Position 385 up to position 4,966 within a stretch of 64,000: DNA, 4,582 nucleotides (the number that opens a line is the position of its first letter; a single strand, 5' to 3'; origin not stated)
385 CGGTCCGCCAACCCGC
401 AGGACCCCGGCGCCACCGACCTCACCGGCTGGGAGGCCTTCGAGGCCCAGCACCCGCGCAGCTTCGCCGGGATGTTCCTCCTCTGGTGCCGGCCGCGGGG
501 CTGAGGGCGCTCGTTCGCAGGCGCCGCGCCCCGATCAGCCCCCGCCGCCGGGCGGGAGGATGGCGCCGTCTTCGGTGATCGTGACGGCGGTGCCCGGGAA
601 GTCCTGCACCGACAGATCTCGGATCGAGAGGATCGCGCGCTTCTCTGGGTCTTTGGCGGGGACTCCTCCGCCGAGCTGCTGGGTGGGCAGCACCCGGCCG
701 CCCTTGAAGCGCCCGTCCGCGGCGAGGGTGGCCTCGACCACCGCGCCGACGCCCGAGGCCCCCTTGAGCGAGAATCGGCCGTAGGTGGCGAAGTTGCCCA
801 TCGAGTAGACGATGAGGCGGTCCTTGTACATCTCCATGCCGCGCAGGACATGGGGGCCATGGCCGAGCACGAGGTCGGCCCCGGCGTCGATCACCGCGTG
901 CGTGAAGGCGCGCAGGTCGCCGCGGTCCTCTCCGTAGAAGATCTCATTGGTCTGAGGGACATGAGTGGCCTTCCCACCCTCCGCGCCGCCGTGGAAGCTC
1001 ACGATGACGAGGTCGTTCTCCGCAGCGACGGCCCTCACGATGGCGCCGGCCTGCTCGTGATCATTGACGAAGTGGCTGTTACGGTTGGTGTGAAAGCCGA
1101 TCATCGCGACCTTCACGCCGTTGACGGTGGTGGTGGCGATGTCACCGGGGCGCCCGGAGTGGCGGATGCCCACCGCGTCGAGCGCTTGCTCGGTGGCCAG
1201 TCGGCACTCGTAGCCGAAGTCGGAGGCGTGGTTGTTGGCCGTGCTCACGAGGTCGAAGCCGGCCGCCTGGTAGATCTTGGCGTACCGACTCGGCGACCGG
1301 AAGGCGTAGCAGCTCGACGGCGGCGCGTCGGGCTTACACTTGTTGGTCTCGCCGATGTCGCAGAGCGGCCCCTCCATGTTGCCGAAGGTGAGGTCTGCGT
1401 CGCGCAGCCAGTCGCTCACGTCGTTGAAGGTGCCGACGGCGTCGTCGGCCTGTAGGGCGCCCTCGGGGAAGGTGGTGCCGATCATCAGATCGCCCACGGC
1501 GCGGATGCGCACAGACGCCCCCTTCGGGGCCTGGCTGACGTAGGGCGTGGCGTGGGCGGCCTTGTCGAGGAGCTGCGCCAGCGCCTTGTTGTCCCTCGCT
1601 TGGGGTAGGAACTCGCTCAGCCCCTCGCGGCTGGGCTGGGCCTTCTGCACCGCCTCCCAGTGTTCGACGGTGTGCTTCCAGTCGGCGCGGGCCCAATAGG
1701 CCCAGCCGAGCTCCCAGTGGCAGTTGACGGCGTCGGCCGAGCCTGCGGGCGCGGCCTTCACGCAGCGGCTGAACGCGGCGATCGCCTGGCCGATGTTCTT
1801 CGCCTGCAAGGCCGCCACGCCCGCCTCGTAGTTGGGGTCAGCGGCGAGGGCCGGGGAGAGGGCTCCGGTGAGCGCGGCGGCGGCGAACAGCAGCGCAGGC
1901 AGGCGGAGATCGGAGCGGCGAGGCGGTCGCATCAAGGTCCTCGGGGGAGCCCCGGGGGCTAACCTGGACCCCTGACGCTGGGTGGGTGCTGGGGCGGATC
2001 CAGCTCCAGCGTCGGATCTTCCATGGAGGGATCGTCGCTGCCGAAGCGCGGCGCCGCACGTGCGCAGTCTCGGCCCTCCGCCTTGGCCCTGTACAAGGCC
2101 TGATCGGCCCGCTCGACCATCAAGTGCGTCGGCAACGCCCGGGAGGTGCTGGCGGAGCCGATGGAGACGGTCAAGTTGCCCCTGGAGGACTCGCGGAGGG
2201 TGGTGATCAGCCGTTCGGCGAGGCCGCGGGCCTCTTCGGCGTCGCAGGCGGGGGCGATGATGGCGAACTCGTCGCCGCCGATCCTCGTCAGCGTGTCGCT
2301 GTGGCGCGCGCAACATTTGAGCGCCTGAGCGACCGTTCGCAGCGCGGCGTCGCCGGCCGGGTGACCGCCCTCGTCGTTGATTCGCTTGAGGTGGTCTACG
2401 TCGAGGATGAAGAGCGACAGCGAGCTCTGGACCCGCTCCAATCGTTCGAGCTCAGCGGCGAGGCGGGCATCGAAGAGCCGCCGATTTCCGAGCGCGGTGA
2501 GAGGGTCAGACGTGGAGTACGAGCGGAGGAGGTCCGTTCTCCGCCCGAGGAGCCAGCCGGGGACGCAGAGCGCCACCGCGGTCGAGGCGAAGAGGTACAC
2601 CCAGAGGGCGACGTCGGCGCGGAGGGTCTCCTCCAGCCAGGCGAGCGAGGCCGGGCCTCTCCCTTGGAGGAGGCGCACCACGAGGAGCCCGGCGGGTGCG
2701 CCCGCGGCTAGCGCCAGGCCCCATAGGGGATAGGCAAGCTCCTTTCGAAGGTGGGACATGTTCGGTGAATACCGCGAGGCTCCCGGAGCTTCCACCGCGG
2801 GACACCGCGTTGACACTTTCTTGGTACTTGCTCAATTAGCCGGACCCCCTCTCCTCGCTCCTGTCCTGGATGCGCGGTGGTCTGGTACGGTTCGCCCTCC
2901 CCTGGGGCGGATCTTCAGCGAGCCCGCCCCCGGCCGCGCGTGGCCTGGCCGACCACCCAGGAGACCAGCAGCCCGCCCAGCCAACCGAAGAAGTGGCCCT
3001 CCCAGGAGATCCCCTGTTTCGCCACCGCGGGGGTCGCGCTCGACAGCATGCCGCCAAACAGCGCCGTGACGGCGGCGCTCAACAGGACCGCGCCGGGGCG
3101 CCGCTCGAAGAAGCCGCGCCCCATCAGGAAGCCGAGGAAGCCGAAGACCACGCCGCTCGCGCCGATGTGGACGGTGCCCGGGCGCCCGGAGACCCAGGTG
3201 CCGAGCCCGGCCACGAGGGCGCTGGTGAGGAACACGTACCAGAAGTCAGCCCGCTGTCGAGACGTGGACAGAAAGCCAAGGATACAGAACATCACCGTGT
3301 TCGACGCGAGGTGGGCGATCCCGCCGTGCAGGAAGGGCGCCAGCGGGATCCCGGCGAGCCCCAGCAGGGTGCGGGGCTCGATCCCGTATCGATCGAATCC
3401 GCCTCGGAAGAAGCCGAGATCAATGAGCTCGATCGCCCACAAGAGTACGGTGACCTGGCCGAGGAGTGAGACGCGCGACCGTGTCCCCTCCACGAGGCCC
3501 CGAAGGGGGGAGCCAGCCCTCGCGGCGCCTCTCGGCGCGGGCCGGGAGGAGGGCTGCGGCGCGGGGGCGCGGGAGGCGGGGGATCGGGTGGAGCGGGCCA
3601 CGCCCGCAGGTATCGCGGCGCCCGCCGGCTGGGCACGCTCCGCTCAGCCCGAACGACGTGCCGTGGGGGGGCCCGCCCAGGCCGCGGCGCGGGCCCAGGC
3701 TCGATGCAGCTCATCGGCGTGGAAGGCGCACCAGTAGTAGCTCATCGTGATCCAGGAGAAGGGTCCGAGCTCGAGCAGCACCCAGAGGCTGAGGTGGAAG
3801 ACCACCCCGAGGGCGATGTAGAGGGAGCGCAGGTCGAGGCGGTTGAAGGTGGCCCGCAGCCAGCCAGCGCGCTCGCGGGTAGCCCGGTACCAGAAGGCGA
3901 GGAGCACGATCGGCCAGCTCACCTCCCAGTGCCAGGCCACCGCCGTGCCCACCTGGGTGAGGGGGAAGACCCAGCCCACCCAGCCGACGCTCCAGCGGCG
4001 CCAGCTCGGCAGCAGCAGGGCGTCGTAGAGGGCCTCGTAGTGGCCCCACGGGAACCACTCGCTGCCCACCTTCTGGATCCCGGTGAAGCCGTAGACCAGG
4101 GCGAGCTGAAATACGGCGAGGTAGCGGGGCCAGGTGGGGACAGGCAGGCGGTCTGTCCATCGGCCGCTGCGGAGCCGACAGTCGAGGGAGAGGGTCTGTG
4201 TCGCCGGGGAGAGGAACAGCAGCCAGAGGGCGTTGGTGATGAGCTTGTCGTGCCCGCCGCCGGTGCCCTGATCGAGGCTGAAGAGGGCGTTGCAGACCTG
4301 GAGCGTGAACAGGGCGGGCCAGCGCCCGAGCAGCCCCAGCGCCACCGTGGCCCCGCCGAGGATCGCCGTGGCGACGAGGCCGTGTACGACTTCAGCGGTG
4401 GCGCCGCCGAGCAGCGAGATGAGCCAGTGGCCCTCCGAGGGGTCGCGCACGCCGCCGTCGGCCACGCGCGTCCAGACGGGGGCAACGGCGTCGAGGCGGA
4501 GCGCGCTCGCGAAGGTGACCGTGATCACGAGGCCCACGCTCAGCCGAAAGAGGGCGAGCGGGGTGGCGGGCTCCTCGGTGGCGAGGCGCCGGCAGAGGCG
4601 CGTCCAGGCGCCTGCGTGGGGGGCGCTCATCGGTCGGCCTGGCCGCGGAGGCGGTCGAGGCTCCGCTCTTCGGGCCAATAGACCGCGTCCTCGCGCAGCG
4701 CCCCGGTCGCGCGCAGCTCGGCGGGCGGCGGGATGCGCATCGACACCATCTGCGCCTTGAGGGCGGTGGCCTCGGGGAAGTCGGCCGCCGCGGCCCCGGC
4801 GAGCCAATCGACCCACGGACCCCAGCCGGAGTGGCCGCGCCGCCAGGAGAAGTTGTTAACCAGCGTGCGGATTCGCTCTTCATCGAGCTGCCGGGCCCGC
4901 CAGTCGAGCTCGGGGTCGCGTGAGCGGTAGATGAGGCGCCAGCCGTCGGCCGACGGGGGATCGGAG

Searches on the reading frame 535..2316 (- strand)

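Call 61: search_protein_families(library=ncbifam, proteins=[window:535-2316:-], max_evalue=0.00001)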
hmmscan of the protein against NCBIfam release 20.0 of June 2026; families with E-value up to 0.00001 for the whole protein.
window:535-2316:- (593 aa): 1 family
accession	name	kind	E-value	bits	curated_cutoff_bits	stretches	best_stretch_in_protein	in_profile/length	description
NF038314.1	epimerase_MslH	equivalog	1.3e-22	79.8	700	1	421-511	238-317/439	lasso peptide C-terminal Trp epimerase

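Call 64: search_protein_families(library=pfam, proteins=[window:535-2316:-], max_evalue=0.01)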
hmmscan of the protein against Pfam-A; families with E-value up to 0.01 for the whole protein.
window:535-2316:- (593 aa): 1 family
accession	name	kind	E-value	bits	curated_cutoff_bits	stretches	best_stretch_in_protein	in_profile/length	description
PF09587.15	PGA_cap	-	3.5e-46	158.2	27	1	271-510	2-252/255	Bacterial capsule synthesis protein PGA_cap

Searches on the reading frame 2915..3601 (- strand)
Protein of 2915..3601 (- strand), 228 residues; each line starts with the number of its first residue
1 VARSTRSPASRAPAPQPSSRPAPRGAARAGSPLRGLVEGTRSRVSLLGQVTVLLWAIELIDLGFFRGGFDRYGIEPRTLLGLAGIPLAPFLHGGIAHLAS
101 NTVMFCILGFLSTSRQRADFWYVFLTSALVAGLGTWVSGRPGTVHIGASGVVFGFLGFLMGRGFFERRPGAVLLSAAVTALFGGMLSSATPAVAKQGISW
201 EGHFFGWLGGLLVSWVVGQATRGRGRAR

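Call 61: search_protein_families(library=ncbifam, proteins=[window:2915-3601:-], max_evalue=0.00001)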
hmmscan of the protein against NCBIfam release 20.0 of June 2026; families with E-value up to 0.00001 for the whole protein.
window:2915-3601:- (228 aa): 1 family
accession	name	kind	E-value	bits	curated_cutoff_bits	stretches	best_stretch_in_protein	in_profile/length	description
TIGR03902.1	rhom_GG_sort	equivalog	9.4e-08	32.1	84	1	88-213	22-152/154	rhombosortase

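Call 64: search_protein_families(library=pfam, proteins=[window:2915-3601:-], max_evalue=0.01)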
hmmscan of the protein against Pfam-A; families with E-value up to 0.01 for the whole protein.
window:2915-3601:- (228 aa): 1 family
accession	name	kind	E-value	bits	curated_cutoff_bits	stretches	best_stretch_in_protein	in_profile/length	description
PF01694.28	Rhomboid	-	4e-19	69.7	22.6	1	88-218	10-141/143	Rhomboid domain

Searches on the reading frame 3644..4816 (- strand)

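Call 61: search_protein_families(library=ncbifam, proteins=[window:3644-4816:-], max_evalue=0.00001)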
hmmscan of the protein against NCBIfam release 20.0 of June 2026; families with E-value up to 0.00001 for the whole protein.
window:3644-4816:- (390 aa): 0 families

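Call 64: search_protein_families(library=pfam, proteins=[window:3644-4816:-], max_evalue=0.01)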
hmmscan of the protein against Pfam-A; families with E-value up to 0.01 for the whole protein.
window:3644-4816:- (390 aa): 1 family
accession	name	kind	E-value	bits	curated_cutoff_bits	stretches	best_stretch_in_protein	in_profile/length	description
PF05090.19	HTTM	-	1.2e-16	61.5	27.7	1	85-255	7-168/259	HTTM domain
